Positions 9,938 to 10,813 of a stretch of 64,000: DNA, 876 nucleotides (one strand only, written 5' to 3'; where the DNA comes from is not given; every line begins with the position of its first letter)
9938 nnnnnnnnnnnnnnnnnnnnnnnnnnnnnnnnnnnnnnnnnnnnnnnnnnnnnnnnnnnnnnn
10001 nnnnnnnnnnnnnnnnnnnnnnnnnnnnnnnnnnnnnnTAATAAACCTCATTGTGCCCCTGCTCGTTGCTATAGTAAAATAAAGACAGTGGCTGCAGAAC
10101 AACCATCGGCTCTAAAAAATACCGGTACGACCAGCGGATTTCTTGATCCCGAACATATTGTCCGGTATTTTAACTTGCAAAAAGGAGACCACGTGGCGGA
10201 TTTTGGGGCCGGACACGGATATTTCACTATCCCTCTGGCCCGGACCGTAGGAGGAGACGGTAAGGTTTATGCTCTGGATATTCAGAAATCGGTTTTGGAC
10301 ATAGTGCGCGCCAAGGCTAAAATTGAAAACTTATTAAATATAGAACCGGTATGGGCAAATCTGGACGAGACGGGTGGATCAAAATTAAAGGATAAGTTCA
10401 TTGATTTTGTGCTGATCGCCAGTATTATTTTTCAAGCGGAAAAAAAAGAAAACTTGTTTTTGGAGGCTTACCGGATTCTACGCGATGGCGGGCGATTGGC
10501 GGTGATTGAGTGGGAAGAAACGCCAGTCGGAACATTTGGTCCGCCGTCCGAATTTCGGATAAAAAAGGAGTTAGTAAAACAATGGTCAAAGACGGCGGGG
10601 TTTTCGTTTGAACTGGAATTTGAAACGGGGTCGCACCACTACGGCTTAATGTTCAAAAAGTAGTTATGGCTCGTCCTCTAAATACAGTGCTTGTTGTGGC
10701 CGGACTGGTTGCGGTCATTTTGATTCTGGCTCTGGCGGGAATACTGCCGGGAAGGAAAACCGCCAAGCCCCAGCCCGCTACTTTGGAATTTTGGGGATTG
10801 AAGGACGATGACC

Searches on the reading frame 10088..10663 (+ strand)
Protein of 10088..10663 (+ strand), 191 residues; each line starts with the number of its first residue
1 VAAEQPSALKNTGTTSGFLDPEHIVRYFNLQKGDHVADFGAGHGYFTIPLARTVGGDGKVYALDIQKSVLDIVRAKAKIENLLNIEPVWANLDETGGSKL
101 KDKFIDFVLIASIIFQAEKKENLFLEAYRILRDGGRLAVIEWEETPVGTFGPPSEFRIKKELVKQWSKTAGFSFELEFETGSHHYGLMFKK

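Call 39: search_protein_families(library=pfam, proteins=[window:10088-10663:+], max_evalue=0.01)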
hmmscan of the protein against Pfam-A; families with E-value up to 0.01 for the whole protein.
window:10088-10663:+ (191 aa): 12 families
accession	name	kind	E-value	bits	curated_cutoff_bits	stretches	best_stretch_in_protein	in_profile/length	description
PF13649.12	Methyltransf_25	-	7.1e-13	49.5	27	1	36-135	1-97/97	Methyltransferase domain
PF01209.24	Ubie_methyltran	-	2.9e-12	46.9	20.1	1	24-144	39-156/233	ubiE/COQ5 methyltransferase family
PF08241.18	Methyltransf_11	-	3.5e-12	47.2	21.2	1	38-138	2-94/95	Methyltransferase domain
PF13847.12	Methyltransf_31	-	3.5e-12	46.6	27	1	31-158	2-114/145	Methyltransferase domain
PF05175.20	MTS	-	1.5e-07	31.6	23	1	26-143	25-142/170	Methyltransferase small domain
PF08242.18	Methyltransf_12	-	2.1e-07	32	30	1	38-137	2-98/98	Methyltransferase domain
PF01135.25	PCMT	-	1.5e-05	25.3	20.3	1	23-81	64-122/210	Protein-L-isoaspartate(D-aspartate) O-methyltransferase (PCMT)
PF01728.25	FtsJ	-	4.1e-05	24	24.1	1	24-74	12-62/181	FtsJ-like methyltransferase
PF02475.24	TRM5-TYW2_MTfase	-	9.4e-05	22.9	28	1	30-135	34-131/164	TRM5/TYW2 methyltransferase domain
PF12847.13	Methyltransf_18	-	0.00067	20.1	27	1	31-111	13-89/151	Methyltransferase domain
PF13489.12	Methyltransf_23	-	0.0011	19.1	27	1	30-145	20-122/164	Methyltransferase domain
PF13679.12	Methyltransf_32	-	0.0052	17.2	27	1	31-78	24-74/143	Methyltransferase domain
